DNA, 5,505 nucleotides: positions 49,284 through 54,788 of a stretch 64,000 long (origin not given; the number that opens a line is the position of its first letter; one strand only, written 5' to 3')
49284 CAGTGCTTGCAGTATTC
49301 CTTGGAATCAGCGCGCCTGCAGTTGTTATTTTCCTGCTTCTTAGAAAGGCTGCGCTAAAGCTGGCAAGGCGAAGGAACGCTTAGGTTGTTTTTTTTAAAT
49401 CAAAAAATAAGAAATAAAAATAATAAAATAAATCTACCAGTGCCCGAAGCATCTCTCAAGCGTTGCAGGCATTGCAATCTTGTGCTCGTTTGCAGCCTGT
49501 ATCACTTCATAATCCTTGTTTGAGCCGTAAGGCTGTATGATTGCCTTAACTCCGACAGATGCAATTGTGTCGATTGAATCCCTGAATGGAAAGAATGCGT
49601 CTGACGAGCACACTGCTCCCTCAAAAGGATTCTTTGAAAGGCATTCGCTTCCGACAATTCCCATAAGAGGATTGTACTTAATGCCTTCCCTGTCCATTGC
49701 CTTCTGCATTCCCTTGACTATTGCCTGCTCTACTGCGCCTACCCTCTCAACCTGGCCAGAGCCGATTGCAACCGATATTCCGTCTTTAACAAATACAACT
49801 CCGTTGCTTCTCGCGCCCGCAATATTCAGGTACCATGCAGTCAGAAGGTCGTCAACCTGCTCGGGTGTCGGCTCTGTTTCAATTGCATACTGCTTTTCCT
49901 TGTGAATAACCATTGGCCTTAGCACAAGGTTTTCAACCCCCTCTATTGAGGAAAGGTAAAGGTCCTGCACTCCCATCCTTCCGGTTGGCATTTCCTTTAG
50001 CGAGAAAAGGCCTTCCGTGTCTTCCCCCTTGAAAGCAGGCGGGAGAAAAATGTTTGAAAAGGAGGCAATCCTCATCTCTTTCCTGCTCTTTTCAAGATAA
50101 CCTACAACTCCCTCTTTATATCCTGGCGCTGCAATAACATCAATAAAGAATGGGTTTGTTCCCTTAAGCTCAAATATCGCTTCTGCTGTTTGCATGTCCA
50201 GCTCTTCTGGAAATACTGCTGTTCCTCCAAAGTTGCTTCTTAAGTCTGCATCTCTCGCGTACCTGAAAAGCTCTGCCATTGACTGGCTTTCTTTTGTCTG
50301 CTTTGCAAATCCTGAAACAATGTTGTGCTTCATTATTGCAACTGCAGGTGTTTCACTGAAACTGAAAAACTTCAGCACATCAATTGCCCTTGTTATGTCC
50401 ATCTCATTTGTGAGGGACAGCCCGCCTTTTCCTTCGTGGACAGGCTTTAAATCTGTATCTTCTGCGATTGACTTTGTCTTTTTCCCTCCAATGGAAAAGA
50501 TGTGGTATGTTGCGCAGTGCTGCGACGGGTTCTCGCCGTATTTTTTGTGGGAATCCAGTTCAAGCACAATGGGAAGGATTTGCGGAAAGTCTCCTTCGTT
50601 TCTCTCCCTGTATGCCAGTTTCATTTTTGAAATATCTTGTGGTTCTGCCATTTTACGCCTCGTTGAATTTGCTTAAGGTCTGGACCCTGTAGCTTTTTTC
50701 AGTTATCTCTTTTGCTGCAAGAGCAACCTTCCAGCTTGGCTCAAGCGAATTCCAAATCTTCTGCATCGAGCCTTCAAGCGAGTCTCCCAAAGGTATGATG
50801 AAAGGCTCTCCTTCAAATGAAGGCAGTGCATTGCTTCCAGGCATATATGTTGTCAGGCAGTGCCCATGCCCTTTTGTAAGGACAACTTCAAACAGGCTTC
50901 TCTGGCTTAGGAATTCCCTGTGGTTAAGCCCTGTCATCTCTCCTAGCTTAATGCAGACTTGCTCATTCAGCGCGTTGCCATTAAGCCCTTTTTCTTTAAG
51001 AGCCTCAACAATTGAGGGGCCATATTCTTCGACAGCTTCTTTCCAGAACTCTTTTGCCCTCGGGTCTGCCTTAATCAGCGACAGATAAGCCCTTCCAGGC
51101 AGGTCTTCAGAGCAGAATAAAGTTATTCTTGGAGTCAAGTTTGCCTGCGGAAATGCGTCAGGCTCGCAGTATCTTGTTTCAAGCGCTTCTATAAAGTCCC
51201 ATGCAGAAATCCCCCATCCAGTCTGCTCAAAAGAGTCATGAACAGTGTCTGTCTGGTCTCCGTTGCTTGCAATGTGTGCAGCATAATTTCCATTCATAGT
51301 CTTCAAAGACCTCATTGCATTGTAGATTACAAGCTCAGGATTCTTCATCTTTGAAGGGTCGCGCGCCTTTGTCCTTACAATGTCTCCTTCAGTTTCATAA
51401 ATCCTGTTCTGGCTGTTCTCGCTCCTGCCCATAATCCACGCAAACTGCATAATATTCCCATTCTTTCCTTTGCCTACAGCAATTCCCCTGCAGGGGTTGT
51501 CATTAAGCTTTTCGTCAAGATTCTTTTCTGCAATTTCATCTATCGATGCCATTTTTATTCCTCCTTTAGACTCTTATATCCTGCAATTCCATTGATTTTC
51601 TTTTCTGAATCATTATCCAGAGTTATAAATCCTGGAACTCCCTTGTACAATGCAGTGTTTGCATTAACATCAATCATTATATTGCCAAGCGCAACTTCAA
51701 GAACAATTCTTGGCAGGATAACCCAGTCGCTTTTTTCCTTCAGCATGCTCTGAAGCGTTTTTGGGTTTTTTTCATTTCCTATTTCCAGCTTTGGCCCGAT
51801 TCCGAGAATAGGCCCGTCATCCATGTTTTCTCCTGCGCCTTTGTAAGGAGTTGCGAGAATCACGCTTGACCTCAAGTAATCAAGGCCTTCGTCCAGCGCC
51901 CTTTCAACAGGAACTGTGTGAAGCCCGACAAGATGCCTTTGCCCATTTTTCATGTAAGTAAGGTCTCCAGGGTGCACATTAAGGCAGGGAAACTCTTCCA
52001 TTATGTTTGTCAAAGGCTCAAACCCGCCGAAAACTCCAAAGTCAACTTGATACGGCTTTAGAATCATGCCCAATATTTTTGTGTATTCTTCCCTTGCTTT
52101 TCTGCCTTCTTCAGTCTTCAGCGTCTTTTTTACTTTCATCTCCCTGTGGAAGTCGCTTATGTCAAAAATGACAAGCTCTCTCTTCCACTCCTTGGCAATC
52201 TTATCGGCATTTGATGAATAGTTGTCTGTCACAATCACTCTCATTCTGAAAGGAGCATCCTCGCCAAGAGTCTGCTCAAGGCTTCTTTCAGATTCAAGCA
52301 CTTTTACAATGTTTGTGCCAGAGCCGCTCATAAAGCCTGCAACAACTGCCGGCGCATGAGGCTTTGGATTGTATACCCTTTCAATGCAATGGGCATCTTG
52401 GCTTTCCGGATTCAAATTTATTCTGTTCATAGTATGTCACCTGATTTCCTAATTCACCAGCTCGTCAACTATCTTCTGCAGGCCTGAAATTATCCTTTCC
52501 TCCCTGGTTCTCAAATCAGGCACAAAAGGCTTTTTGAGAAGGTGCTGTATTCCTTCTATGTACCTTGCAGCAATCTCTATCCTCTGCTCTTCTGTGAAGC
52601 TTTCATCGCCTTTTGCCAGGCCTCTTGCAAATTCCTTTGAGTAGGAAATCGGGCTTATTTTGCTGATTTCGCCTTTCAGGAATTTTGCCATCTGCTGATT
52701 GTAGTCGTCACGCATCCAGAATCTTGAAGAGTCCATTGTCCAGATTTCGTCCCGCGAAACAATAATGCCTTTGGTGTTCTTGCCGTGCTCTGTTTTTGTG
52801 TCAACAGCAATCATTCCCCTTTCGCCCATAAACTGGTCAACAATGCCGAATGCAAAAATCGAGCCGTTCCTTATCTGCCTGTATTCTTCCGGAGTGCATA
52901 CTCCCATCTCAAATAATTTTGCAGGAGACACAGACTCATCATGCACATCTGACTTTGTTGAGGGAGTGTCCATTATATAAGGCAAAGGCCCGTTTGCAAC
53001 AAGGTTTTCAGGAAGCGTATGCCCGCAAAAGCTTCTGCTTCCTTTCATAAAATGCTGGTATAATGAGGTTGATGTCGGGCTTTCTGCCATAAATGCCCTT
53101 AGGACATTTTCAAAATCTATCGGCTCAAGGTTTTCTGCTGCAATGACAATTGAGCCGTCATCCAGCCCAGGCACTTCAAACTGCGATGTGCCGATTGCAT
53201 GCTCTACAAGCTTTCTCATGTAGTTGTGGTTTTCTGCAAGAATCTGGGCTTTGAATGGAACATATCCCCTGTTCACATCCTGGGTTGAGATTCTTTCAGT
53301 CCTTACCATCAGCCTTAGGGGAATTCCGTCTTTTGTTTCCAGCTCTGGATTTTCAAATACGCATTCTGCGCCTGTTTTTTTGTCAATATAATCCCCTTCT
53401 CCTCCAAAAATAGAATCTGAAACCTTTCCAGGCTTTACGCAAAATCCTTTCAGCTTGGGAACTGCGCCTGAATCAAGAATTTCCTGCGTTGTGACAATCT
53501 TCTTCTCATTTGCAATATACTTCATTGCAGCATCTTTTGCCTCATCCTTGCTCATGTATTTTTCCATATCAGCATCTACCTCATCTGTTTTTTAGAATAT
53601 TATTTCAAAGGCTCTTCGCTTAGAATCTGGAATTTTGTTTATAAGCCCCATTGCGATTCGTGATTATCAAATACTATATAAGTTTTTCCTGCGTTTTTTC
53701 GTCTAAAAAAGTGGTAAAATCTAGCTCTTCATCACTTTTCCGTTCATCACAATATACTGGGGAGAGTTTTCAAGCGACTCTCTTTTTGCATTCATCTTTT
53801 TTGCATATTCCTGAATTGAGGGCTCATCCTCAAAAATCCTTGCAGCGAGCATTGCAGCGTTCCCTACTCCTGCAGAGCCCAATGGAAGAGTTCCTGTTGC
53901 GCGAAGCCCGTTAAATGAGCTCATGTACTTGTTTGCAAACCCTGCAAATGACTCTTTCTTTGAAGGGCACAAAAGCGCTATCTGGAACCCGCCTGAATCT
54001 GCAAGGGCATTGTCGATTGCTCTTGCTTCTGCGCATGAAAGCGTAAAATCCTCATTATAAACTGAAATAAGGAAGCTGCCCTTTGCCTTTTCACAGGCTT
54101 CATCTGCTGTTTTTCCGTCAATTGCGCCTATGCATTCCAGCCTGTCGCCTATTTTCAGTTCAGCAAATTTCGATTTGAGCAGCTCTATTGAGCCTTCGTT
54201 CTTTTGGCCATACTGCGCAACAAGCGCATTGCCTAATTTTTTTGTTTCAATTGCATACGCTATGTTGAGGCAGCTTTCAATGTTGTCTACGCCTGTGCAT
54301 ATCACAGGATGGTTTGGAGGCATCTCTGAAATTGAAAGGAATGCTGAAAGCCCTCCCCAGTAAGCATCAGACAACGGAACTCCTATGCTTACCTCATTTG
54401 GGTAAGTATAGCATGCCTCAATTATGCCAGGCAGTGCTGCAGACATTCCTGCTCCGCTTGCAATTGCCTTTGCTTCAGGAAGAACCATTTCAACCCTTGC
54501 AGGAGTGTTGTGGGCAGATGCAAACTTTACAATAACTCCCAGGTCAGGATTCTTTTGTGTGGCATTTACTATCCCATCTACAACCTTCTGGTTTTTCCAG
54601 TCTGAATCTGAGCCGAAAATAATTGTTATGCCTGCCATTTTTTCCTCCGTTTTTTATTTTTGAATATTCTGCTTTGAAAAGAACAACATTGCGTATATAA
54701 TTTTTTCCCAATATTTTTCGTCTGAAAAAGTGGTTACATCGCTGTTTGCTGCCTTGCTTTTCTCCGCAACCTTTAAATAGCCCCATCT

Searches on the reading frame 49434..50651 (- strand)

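Call 98: search_protein_families(library=pfam, proteins=[window:49434-50651:-], max_evalue=0.0001)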
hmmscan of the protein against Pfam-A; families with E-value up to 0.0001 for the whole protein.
window:49434-50651:- (405 aa): 1 family
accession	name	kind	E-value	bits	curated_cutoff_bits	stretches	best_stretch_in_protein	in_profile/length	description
PF01808.24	AICARFT_IMPCHas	-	7e-35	121.4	25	1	18-312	61-310/311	AICARFT/IMPCHase bienzyme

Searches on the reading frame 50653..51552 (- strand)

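Call 98: search_protein_families(library=pfam, proteins=[window:50653-51552:-], max_evalue=0.0001)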
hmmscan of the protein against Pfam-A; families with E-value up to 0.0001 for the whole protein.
window:50653-51552:- (299 aa): 1 family
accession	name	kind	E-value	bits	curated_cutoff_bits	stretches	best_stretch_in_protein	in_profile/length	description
PF07826.16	IMP_cyclohyd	-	1.8e-25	90.1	28.1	1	21-285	3-190/192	IMP cyclohydrolase-like protein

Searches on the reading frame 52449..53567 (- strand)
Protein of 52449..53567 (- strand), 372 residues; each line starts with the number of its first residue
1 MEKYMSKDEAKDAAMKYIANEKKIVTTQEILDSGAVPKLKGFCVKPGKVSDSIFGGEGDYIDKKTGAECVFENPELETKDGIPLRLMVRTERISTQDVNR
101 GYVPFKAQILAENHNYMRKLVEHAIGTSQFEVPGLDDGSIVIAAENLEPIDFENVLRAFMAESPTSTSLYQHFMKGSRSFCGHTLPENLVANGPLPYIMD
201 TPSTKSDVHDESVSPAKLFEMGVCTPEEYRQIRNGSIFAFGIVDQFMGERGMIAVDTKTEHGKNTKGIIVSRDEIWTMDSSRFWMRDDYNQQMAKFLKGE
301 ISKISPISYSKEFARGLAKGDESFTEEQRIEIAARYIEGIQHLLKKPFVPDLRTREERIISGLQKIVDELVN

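Call 98: search_protein_families(library=pfam, proteins=[window:52449-53567:-], max_evalue=0.0001)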
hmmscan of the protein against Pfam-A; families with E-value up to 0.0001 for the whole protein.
window:52449-53567:- (372 aa): 1 family
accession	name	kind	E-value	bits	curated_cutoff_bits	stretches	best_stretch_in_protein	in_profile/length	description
PF01259.24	SAICAR_synt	-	1e-24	88.1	20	1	85-293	19-206/233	SAICAR synthetase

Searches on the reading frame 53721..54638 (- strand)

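Call 98: search_protein_families(library=pfam, proteins=[window:53721-54638:-], max_evalue=0.0001)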
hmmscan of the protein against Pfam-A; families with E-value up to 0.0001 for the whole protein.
window:53721-54638:- (305 aa): 1 family
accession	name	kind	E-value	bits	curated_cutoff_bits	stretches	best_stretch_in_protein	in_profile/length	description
PF00731.26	AIRC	-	1.6e-19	70.3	30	1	4-130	2-126/148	AIR carboxylase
